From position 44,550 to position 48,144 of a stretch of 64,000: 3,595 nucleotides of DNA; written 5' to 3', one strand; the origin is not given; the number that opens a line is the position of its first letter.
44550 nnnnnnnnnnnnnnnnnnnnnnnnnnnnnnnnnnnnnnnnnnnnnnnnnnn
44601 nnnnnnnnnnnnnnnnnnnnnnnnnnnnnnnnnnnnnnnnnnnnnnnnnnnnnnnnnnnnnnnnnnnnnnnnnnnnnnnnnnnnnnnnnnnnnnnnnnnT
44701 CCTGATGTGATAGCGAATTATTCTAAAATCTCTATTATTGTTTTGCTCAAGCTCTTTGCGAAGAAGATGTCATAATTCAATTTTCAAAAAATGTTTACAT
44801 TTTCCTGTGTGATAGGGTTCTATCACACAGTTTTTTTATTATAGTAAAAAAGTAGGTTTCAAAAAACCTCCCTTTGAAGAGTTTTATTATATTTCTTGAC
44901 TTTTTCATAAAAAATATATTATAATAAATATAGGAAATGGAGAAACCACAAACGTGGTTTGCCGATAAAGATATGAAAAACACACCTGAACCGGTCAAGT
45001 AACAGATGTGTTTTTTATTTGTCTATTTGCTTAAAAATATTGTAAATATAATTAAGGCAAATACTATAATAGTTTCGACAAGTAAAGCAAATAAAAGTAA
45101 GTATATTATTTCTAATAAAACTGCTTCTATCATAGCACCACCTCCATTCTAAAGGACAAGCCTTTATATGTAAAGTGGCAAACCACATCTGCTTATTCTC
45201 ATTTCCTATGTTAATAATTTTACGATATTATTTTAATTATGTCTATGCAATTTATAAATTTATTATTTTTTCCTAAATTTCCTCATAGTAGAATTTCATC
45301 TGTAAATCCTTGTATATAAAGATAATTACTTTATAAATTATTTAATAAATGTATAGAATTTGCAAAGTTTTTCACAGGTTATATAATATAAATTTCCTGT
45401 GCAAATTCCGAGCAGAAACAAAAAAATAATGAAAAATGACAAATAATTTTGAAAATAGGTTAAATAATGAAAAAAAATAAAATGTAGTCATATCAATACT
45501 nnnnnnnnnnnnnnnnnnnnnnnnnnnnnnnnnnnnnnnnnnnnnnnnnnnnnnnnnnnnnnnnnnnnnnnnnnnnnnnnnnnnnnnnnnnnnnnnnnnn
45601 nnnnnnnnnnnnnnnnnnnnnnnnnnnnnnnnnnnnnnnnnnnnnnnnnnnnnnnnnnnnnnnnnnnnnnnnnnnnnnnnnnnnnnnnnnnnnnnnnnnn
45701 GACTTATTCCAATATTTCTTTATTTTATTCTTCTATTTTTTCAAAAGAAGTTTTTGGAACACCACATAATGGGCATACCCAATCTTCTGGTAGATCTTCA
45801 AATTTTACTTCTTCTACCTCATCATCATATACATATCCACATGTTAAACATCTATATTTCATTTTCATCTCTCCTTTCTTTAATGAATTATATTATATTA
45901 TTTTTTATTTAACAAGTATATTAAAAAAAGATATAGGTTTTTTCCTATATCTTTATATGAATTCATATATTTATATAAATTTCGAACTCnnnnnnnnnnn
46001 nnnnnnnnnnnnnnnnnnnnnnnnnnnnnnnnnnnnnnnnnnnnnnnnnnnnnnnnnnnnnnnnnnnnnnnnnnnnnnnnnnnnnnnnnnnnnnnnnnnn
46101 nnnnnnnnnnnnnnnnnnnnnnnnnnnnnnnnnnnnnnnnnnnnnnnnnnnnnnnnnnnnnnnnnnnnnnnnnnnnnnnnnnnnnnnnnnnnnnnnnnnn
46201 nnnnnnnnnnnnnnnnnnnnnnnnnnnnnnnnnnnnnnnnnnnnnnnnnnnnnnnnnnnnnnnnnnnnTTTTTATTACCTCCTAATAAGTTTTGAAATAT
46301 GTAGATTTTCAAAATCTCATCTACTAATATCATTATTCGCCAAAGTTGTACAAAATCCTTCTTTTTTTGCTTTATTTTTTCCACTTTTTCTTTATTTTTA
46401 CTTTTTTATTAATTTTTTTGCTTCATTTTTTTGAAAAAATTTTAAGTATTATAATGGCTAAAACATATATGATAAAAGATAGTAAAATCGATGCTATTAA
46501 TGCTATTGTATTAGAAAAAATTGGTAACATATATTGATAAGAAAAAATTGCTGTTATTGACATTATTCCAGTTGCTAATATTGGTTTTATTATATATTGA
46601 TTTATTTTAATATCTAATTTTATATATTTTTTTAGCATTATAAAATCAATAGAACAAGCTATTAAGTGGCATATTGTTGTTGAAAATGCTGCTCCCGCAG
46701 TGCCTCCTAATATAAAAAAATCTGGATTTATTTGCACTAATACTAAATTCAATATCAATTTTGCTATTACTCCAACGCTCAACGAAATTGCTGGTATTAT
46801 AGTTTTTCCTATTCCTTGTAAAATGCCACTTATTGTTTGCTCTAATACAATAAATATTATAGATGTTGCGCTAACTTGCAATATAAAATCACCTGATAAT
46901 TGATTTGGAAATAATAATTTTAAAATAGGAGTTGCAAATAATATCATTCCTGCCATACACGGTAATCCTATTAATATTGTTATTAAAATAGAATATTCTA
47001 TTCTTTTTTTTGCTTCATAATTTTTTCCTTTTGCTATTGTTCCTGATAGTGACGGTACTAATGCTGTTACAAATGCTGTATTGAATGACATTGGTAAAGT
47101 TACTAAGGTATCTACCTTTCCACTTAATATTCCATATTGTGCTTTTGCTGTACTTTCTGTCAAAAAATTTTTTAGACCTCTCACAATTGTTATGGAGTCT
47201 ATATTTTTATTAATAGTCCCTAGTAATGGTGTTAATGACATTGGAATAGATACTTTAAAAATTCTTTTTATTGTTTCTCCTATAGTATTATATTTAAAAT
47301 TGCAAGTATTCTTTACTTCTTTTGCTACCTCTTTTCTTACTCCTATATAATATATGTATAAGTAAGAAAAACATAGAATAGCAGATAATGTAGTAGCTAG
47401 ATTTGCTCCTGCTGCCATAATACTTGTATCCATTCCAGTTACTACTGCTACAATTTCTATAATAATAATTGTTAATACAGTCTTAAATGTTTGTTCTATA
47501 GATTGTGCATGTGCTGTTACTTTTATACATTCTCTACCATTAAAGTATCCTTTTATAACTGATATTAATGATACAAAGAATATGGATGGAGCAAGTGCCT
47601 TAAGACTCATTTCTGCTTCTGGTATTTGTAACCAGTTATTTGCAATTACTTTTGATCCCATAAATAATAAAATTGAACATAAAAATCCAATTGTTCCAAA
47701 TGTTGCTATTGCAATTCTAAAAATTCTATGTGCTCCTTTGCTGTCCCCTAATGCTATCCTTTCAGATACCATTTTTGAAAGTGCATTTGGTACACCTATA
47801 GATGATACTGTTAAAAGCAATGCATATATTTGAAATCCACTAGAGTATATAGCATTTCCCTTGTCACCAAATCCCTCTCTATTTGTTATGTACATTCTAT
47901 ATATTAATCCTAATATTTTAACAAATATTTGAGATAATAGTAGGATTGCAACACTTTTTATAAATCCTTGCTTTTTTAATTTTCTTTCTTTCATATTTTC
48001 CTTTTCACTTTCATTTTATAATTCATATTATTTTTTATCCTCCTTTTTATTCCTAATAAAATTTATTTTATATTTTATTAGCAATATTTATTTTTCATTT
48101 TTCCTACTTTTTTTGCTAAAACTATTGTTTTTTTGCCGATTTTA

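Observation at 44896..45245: Convergent mini-module: 36-aa hydrophobic peptide gene facing a short RNA, with identical ~34-nt leaders and a shared bidirectional terminator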

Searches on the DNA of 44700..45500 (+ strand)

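Call 5: search_rna_families(source=window, start=44700, end=45500, threshold=evalue, max_evalue=10, show_alignments=3)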
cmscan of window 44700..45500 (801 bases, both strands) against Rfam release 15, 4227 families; matches with E-value up to 10: 6.
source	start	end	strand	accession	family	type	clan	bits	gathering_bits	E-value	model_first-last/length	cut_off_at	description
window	45155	45222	-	RF01692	Bacteroid-trp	Cis-reg; leader;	-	24.8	49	3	1-131/131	no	Bacteroidete tryptophan peptide leader RNA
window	44805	44881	+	RF02059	STnc50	Gene; sRNA;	-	18.9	55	2.4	1-84/84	no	Salmonella enterica sRNA STnc40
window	44976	45052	-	RF02495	ohsC_RNA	Gene; antitoxin;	-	18.8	50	4.4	1-77/77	no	Oppression of Hydrophobic ORF by sRNA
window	44785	44837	-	RF03535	TEG147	Cis-reg;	-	16.5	56.1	3.8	1-60/60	no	Staphylococcus aureus small RNA TEG147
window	45350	45403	+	RF00161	nos_TCE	Cis-reg;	-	14.9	60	7.9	1-64/64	no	Nanos 3' UTR translation control element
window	45129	45183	-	RF01989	SECIS_3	Cis-reg;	-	13.5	63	9.8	1-59/59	no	Selenocysteine insertion sequence 3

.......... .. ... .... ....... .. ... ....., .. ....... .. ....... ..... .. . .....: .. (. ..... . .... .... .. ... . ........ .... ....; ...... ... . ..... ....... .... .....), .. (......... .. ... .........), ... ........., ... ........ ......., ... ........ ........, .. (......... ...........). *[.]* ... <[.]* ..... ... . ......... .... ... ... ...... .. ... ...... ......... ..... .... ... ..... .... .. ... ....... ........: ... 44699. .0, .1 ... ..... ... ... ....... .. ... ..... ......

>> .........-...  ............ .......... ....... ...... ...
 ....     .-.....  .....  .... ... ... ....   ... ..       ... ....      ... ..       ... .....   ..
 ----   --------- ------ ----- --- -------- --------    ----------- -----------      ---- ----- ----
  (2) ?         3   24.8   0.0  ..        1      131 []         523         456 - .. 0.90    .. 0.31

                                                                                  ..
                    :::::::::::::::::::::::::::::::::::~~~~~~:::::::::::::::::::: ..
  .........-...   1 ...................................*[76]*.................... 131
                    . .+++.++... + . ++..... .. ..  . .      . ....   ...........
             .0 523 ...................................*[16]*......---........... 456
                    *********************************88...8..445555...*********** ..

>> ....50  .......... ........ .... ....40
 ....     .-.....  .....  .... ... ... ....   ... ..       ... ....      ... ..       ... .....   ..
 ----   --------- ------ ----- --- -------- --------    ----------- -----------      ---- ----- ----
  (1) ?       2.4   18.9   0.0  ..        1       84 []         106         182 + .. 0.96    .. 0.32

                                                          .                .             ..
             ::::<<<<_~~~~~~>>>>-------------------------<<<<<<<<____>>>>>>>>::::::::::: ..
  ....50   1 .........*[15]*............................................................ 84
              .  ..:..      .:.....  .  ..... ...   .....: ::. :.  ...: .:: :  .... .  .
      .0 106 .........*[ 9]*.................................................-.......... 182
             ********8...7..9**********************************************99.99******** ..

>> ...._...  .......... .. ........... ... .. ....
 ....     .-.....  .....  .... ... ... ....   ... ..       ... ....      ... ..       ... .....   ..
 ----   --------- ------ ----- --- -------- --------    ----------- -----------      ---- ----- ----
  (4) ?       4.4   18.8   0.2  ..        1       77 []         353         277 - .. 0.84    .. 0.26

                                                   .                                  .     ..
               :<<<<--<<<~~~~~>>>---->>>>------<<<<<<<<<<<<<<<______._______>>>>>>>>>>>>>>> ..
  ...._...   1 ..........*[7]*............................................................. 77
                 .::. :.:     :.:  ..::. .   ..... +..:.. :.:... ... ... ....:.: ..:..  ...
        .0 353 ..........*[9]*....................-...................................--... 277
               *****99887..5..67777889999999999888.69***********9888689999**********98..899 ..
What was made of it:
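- On Known antitoxin or sRNA families in Rfam 15: The best local hits are chance-level, for example ohsC at 18.8 bits against a cut-off of 50 (call 5).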

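Call 13: search_dna_similar(query=window:44880-45260:+, collection=phages, mode=distant, max_evalue=0.01)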
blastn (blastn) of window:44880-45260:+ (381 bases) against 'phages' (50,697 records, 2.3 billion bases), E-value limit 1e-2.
Records with a match: 5; places in all: 5; records where one place covers at least 80% of the query: 0.
Best place of each record, by identity: 80-90% 5.
By first word of the organism name: Staphylococcus 5.
By host as written in the record: Staphylococcus aureus 4; Staphylococcus aureus UFV2030RH1 1.
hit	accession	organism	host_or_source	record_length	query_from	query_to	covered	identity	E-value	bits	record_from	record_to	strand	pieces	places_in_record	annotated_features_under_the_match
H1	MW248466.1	Staphylococcus phage MarsHill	Staphylococcus aureus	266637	12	51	10%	87.5%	9e-3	47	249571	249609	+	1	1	none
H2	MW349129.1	Staphylococcus phage Madawaska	Staphylococcus aureus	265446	12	51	10%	87.5%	9e-3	47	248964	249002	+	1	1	none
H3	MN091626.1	Staphylococcus phage PALS_2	Staphylococcus aureus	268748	12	51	10%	87.5%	9e-3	47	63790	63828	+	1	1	none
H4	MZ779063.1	Staphylococcus phage vB_SauM-UFV_DC4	Staphylococcus aureus UFV2030RH1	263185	12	51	10%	87.5%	9e-3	47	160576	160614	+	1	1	none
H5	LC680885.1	Staphylococcus phage S6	Staphylococcus aureus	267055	12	51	10%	87.5%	9e-3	47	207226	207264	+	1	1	none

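Call 14: search_dna_similar(query=window:44880-45260:+, collection=plasmids, mode=distant, max_evalue=0.01)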
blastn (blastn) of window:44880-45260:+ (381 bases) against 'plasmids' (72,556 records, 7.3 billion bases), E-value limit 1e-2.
Records with a match: 2; places in all: 2; records where one place covers at least 80% of the query: 0.
Best place of each record, by identity: 90-95% 1; 80-90% 1.
By first word of the organism name: Borrelia 1; Borreliella 1.
By predicted mobility (MOB-suite, as given by PLSDB): non-mobilizable 2.
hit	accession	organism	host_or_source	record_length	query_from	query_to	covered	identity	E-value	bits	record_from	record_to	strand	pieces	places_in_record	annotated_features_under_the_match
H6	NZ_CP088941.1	Borrelia sp. RT5S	Varanus salvator,Bacterial ...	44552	10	49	10%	87.8%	8e-3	49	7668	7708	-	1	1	none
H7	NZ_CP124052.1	Borreliella lanei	Bacterial isolate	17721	21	52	8%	93.9%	8e-3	48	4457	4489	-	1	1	none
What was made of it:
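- Tried and rejected: Searches against GenBank phages and PLSDB plasmids gave only chance AT-rich hits (calls 13, 14).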

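Call 79: build_rna_model(alignment_id=A3)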
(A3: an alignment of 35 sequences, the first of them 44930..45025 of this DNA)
Model R1 built from alignment A3 (35 sequences, 115 columns); structure: RNAalifold consensus.
model positions 96; base pairs 14; branch points 1; effective number of sequences 1.53; information 0.596 bits per position. Calibrated on 0.2 Mb of random sequence (short: E-values are rough).
structure used (alignment columns):
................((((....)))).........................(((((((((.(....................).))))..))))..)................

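Call 80: search_with_rna_model(model_id=R1, sources=[window, L003, L004, L005, L006, L007, L008, L009, L010, L011, L012, L013, L014, L015, L016, L017, L018, L043, L121, L133, L128, L040, L049, L055, L082, L103, L114], max_evalue=1)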
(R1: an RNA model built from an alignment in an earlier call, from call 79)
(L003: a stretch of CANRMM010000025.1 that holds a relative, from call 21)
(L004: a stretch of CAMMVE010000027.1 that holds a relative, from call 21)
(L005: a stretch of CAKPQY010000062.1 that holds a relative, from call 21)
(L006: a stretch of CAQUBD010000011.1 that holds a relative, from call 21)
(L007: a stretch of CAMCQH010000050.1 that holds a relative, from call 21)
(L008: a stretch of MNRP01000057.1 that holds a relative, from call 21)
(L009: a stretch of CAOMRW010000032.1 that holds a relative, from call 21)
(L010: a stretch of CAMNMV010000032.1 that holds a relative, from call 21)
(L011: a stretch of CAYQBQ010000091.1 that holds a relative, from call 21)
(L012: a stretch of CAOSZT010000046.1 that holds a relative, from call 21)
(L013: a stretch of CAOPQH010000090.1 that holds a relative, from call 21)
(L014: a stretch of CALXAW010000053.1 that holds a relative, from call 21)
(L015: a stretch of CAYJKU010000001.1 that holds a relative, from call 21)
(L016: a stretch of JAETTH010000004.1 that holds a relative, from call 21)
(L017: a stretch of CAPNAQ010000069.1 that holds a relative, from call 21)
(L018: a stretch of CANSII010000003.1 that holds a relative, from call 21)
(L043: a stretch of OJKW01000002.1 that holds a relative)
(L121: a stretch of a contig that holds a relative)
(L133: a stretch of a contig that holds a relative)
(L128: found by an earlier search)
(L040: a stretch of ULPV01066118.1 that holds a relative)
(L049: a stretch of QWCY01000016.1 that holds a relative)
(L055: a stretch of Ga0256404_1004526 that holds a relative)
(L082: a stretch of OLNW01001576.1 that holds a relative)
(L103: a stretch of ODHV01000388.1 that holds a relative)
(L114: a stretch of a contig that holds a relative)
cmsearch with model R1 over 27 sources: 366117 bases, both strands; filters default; matches with E-value up to 1: 25.
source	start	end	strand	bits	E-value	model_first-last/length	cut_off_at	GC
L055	3433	3527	-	113.5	8.8e-20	1-96/96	no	0.32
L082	4574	4666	+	105.7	3.5e-18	1-96/96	no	0.32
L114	1570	1664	+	102.7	1.4e-17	1-96/96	no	0.32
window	44930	45025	+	100.7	3.6e-17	1-96/96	no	0.36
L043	11715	11805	-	98.9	8.2e-17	1-96/96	no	0.33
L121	1250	1340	+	98.9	8.2e-17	1-96/96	no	0.33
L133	12582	12672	-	98.9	8.2e-17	1-96/96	no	0.33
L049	1937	2031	+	98.9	8.5e-17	1-96/96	no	0.36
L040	2551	2646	-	97.9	1.4e-16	1-96/96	no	0.34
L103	3642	3737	+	97.9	1.4e-16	1-96/96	no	0.34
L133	13330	13424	-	76.9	2.6e-12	1-96/96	no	0.35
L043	9047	9140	-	70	6.9e-11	1-96/96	no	0.34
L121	629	724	-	69.8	7.4e-11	1-96/96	no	0.31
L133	12540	12638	+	26.2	0.06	1-96/96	no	0.25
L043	11673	11771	+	26.2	0.06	1-96/96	no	0.25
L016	2576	2677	-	26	0.066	1-96/96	no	0.26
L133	13381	13470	+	25.1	0.1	1-96/96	no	0.24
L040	2509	2607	+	23.9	0.17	1-96/96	no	0.25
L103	3681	3779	-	23.9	0.17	1-96/96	no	0.25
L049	1974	2073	-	23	0.27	1-96/96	no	0.25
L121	601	686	+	22.9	0.29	1-96/96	no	0.28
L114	1571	1665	-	22.6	0.32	1-96/96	no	0.32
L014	6122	6197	+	21.6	0.52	1-96/96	no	0.22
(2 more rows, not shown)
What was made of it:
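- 44930..45020 (+): About 90-nt non-coding sRNA, the candidate antitoxin. It has a 5' single strand, hairpin 1 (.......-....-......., 44943-44960), a spacer containing AUAUG, and a terminator. The covariance model built from 35 family sRNAs hits 44930-45025 at 100.7 bits and nothing else in the window above noise (calls 79, 80).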

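Call 95: search_with_rna_model(model_id=R1, sources=[L155, L156, L157, L158, L159, L160, L161, L162, L163, L164, L165, L166, L167, L168, L169, L170, L171, L172, L173, L174, L175, L176, L177, L178, L179, L180, L181, L182, L183, L184, L185, L186, L187, L188, L024], max_evalue=0.01)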
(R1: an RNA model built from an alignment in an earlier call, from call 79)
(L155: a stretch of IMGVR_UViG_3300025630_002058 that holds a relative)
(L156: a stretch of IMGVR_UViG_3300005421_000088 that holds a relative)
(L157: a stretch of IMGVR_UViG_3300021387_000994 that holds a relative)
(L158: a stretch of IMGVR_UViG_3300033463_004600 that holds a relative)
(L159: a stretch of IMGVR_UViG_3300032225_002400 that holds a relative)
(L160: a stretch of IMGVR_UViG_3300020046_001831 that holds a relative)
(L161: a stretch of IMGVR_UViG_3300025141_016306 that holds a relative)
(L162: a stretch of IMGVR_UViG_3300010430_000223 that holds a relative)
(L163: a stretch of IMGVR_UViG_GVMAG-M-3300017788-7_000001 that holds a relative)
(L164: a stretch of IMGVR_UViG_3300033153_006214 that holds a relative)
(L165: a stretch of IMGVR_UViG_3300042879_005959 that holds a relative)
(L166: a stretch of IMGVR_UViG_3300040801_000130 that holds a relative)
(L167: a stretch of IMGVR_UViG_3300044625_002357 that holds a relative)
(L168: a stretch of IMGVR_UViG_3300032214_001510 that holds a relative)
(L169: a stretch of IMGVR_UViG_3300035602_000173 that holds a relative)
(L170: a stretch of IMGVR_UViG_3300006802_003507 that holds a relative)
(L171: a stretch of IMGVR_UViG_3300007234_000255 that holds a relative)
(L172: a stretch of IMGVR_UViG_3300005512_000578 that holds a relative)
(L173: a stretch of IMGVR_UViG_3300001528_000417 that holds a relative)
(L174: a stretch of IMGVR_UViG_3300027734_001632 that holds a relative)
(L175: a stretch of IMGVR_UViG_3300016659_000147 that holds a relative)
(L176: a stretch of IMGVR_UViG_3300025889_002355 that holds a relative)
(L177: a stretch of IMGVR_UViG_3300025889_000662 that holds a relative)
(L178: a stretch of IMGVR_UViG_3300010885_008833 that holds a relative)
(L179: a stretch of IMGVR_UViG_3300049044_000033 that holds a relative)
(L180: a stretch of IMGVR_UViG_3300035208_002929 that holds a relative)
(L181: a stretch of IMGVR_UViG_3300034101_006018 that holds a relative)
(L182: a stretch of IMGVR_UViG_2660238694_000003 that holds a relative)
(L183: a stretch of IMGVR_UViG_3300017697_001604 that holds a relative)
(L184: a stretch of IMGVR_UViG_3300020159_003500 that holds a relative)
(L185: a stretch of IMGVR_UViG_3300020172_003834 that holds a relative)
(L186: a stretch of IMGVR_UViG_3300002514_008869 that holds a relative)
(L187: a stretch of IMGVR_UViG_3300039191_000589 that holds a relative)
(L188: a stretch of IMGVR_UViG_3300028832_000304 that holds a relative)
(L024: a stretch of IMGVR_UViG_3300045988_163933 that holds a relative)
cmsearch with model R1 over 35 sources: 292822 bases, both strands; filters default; matches with E-value up to 0.01: 1.
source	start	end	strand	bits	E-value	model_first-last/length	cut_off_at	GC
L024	9655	9749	+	101.7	1.8e-17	1-96/96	no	0.31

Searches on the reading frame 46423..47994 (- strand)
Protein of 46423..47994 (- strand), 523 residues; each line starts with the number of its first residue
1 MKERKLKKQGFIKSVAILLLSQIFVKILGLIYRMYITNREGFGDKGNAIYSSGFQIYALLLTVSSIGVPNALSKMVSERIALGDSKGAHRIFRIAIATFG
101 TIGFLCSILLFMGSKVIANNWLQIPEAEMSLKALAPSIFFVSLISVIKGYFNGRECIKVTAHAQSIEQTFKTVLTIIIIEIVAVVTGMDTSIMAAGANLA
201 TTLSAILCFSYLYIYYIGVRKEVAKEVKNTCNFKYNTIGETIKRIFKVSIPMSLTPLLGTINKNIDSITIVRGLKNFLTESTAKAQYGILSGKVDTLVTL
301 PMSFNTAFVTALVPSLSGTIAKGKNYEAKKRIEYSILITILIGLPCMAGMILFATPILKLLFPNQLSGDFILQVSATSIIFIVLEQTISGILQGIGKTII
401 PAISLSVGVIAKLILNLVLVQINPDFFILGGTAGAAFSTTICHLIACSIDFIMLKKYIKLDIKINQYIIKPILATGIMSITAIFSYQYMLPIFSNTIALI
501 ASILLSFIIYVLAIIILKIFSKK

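Call 8: search_protein_families(library=pfam, proteins=[window:46423-47994:-], max_evalue=0.01)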
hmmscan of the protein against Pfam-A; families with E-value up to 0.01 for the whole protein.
window:46423-47994:- (523 aa): 3 families
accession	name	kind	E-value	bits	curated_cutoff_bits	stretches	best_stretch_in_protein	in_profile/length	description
PF01943.22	Polysacc_synt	-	6.2e-21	75.5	28.2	1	12-317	2-271/274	Polysaccharide biosynthesis protein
PF01554.23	MatE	-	2.7e-13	50.4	24.9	2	302-417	42-160/161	MatE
PF03023.19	MurJ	-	3e-08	33.1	27.4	1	131-487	101-434/451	Lipid II flippase MurJ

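Call 21: find_related_loci(query=window:46423-47994:-, collection=genome_contigs, flank=10000)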
Query window:46423-47994:- (523 aa) in genome_contigs; peptide patterns used: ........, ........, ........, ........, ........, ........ (x = any residue, [..] = any of these).
241 stretches matched a pattern; 16 encode a relative of the query (tblastn E <= 1e-3); 16 distinct loci.
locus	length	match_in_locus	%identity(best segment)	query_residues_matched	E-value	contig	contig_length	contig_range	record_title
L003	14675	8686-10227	81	9-522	0e+0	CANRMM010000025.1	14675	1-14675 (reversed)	MAG: uncultured Clostridia bacterium isolate Lapin-030__bin49 genome assembly, contig: Lapin-030__NODE_5608_length_14675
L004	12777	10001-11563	57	2-523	0e+0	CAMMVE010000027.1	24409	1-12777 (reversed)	MAG: uncultured Clostridium sp. isolate ERR4836027_bin.15_MetaWRAP_v1.1_MAG genome assembly, contig: NODE_995_length_244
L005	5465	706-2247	56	5-523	0e+0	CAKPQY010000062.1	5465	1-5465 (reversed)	MAG: uncultured Clostridia bacterium isolate REFINED_METABAT215_TOP10_CONTIGS_1500_ASSEMBLY_K77_MERGED__Hadza_PheChl_Fib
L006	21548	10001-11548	55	3-523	0e+0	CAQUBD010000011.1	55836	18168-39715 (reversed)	MAG TPA_asm: uncultured Clostridia bacterium isolate MGBC165941 genome assembly, contig: MGBC165941.11, whole genome sho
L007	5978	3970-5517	55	3-523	0e+0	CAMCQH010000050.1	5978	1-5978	MAG: uncultured Clostridium sp. isolate SRR15732364_bin.36_metaWRAP_v1.3_MAG genome assembly, contig: ERZ9426311.4868, w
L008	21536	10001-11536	56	7-523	0e+0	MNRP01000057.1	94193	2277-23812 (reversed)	MAG: Clostridium sp. 26_22 Ley3_66761_scaffold_274, whole genome shotgun sequence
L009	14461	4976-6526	56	2-523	0e+0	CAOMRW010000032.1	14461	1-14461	MAG TPA_asm: uncultured Clostridia bacterium isolate MGBC163007 genome assembly, contig: MGBC163007.32, whole genome sho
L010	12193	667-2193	55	10-523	0e+0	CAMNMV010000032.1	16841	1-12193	MAG: uncultured Clostridium sp. isolate SRR873597_bin.111_metaWRAP_v1.3_MAG genome assembly, contig: NODE.8292_length_16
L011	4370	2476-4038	55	2-523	0e+0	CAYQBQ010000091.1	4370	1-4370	MAG TPA_asm: uncultured Clostridium sp. isolate binchicken_co353_606 genome assembly, contig: NODE_48765_length_4370_cov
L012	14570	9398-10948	53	2-523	0e+0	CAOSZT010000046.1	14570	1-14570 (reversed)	MAG TPA_asm: uncultured Clostridia bacterium isolate MGBC107341 genome assembly, contig: MGBC107341.46, whole genome sho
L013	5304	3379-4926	53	3-523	0e+0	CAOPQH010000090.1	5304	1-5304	MAG TPA_asm: uncultured Clostridia bacterium isolate MGBC125722 genome assembly, contig: MGBC125722.90, whole genome sho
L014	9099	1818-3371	54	1-523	2e-179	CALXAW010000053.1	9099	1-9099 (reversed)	MAG: uncultured Clostridia bacterium isolate BRZ_CN__bin24 genome assembly, contig: BRZ_CN__NODE_11293_length_9099_cov_5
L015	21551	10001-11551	51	4-523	2e-172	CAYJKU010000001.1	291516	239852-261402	MAG TPA_asm: uncultured Clostridium sp. isolate ERP123703_co4_3 genome assembly, contig: NODE_2_length_291516_cov_13.081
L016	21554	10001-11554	57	1-523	0e+0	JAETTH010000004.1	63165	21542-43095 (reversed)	MAG: Erysipelotrichaceae bacterium isolate S36_Bin3 scaffold_505, whole genome shotgun sequence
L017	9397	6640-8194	58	1-523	6e-163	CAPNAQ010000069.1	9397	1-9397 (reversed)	MAG TPA_asm: uncultured Clostridia bacterium isolate MGBC107383 genome assembly, contig: MGBC107383.69, whole genome sho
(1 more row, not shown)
